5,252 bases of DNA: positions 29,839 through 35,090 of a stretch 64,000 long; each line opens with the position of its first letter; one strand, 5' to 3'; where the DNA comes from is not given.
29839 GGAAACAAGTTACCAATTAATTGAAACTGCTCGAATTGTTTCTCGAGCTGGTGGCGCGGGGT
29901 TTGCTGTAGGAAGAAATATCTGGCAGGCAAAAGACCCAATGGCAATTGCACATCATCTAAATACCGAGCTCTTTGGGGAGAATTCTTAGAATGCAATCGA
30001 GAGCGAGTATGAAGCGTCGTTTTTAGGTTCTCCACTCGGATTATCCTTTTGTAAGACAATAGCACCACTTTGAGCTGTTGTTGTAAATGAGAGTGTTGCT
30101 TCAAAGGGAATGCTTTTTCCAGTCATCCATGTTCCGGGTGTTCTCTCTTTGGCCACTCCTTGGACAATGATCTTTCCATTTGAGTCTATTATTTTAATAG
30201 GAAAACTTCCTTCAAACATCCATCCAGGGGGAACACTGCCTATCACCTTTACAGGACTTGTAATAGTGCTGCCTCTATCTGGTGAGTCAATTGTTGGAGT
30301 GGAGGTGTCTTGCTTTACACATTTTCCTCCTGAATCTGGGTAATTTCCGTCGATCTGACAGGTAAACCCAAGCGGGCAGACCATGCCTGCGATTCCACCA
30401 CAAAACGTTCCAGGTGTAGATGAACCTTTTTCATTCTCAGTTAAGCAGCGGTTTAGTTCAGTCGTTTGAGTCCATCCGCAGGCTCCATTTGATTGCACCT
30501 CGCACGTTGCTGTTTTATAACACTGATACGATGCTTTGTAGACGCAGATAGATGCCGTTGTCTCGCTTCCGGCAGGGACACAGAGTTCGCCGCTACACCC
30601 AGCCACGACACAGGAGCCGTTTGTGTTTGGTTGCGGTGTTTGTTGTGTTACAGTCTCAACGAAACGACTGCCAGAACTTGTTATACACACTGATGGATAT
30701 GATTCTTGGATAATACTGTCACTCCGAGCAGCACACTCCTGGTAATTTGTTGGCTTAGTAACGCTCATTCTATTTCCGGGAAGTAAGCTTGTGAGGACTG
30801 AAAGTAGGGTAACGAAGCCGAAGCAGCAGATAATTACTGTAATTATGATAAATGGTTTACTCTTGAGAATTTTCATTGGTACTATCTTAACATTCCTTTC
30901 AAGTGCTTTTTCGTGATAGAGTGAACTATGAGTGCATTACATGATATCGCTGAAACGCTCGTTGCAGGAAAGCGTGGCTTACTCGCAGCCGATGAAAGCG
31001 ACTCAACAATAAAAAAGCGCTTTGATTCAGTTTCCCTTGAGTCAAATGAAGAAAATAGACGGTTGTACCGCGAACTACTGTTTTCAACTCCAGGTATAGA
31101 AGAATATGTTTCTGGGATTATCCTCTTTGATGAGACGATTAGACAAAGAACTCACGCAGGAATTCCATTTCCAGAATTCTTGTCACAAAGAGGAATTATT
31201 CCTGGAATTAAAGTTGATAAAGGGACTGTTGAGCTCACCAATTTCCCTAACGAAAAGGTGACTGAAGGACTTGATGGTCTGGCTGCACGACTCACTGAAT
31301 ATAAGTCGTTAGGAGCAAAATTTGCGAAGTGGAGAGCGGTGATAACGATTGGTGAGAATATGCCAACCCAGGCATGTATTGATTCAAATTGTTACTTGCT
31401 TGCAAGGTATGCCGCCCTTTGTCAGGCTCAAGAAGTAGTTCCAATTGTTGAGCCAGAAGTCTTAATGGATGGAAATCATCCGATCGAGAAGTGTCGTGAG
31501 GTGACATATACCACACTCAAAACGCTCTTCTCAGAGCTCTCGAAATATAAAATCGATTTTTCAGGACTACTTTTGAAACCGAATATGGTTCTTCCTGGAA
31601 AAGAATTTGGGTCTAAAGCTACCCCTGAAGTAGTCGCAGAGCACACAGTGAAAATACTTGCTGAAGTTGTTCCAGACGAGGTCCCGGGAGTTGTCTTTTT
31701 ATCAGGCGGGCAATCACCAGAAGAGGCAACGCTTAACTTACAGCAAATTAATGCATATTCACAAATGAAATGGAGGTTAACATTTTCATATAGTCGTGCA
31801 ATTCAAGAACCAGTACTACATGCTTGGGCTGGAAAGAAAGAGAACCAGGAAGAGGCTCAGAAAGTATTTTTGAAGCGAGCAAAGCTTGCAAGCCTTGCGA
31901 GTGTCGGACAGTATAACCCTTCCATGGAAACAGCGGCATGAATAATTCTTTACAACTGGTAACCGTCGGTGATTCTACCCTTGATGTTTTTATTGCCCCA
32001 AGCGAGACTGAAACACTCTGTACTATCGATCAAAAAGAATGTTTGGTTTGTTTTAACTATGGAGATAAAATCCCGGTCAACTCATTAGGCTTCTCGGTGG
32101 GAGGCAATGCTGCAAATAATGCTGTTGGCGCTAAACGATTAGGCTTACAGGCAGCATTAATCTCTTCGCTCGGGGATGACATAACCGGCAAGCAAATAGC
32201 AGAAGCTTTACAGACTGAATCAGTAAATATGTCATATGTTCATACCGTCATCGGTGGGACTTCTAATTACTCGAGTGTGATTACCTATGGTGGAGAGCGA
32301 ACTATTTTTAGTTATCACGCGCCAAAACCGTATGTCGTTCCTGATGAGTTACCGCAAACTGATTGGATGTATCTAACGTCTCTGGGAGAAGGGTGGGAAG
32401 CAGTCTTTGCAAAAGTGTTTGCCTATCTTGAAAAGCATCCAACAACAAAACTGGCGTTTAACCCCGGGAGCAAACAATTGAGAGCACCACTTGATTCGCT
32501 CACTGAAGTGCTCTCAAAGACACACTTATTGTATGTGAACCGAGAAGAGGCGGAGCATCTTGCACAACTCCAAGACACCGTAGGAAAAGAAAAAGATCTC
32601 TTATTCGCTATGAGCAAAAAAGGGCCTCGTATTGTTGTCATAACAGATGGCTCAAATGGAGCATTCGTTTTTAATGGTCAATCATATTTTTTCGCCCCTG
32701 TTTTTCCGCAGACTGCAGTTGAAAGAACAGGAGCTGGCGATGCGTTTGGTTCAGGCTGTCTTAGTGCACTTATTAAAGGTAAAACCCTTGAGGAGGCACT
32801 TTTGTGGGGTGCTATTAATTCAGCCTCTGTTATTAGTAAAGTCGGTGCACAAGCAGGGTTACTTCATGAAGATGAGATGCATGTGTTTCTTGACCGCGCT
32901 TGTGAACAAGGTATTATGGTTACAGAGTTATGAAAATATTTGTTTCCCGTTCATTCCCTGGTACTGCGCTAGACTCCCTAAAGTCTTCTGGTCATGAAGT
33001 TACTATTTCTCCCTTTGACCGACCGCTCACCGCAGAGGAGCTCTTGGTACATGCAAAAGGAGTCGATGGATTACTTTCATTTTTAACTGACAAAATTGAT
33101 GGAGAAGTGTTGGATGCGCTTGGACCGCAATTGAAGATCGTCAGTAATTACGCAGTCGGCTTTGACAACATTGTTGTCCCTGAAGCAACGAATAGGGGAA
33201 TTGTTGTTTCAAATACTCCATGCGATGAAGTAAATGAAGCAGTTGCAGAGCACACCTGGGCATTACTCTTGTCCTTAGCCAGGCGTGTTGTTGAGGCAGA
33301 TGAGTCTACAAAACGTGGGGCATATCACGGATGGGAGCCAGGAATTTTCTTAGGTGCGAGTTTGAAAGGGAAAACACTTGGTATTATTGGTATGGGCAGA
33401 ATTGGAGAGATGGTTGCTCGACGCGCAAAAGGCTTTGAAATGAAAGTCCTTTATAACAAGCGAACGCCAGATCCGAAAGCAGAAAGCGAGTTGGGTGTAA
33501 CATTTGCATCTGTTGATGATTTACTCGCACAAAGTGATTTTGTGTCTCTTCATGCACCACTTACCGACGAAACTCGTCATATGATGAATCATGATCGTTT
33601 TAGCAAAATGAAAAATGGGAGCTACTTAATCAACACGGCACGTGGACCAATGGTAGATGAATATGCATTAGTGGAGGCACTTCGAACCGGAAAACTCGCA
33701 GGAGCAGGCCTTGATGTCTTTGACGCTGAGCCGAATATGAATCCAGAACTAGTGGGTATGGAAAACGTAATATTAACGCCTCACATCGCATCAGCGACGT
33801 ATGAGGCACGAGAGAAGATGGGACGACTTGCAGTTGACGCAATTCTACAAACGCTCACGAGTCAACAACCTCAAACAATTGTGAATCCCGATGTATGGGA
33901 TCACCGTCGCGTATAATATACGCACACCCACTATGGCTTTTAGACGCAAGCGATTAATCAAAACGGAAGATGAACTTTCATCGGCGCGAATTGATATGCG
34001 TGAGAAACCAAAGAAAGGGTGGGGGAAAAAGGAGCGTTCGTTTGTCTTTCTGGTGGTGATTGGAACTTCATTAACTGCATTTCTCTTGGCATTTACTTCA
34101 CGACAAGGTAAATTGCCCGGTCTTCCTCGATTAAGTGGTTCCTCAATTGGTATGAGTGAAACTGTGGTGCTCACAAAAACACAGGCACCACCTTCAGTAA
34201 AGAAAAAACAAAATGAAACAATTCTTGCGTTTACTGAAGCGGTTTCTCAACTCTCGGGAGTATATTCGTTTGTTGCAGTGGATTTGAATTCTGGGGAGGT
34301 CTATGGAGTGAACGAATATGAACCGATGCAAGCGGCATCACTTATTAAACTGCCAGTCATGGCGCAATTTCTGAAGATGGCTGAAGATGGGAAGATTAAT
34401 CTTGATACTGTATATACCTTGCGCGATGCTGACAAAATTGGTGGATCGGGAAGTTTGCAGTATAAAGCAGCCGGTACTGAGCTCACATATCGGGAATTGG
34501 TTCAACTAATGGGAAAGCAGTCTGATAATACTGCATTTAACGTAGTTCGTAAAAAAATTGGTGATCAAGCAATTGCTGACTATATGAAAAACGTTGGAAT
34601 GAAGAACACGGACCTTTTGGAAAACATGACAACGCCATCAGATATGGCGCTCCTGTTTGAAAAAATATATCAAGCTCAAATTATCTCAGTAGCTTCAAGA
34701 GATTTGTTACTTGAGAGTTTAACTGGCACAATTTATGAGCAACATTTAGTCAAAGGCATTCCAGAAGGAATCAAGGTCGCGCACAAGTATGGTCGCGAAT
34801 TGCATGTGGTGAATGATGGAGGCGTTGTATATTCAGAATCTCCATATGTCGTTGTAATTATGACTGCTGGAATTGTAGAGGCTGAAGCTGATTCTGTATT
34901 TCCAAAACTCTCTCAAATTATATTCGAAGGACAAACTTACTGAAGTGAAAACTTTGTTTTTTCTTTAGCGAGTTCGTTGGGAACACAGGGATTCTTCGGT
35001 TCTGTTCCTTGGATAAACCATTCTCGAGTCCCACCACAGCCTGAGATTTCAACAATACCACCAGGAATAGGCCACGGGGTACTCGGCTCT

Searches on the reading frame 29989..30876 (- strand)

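Call 56: search_protein_families(library=pfam, proteins=[window:29989-30876:-], max_evalue=0.001)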
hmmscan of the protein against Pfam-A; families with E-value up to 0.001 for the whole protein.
window:29989-30876:- (296 aa): 1 family
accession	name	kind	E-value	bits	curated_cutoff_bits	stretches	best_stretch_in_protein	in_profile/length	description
PF10648.15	Gmad2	-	3.1e-09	37.5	25.7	1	196-281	4-83/86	Immunoglobulin-like domain of bacterial spore germination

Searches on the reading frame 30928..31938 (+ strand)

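Call 56: search_protein_families(library=pfam, proteins=[window:30928-31938:+], max_evalue=0.001)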
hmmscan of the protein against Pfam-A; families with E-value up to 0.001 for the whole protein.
window:30928-31938:+ (337 aa): 1 family
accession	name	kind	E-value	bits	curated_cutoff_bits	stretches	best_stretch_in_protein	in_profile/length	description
PF00274.25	Glycolytic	-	2.7e-132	441.2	22.2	1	4-335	2-335/349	Fructose-bisphosphate aldolase class-I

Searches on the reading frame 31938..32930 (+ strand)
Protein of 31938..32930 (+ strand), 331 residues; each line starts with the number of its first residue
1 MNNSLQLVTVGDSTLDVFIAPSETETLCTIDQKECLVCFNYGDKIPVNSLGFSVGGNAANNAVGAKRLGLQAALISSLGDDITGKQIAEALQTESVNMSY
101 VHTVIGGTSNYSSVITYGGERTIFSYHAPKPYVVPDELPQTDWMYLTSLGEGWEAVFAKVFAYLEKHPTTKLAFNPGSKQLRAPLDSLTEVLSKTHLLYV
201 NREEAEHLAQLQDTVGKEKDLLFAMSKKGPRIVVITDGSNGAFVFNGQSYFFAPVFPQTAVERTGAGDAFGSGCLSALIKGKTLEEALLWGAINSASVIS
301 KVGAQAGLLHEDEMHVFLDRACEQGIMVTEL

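Call 56: search_protein_families(library=pfam, proteins=[window:31938-32930:+], max_evalue=0.001)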
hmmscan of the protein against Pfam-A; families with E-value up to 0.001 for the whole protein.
window:31938-32930:+ (331 aa): 1 family
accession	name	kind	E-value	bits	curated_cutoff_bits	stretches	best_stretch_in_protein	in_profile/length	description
PF00294.29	PfkB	-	2.1e-45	155.8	25.8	1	39-307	21-298/302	pfkB family carbohydrate kinase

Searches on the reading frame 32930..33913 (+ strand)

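Call 56: search_protein_families(library=pfam, proteins=[window:32930-33913:+], max_evalue=0.001)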
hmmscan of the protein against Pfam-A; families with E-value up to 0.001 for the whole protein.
window:32930-33913:+ (328 aa): 3 families
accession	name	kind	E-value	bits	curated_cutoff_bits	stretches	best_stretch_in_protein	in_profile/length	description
PF02826.25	2-Hacid_dh_C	-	7.4e-66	221.3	25.1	1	111-287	2-178/178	D-isomer specific 2-hydroxyacid dehydrogenase, NAD binding domain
PF00389.36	2-Hacid_dh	-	3.5e-26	91.9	24.6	1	6-319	4-134/134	D-isomer specific 2-hydroxyacid dehydrogenase, catalytic domain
PF07991.19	KARI_N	-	0.00046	20.2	20.6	0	145-233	2-91/165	Acetohydroxy acid isomeroreductase, NADPH-binding domain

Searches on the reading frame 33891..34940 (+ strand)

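Call 56: search_protein_families(library=pfam, proteins=[window:33891-34940:+], max_evalue=0.001)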
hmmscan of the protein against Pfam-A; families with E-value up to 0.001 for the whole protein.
window:33891-34940:+ (350 aa): 1 family
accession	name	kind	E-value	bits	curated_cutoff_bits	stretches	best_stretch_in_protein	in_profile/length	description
PF13354.11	Beta-lactamase2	-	1.1e-54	185.5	22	1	126-325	1-214/214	Beta-lactamase enzyme family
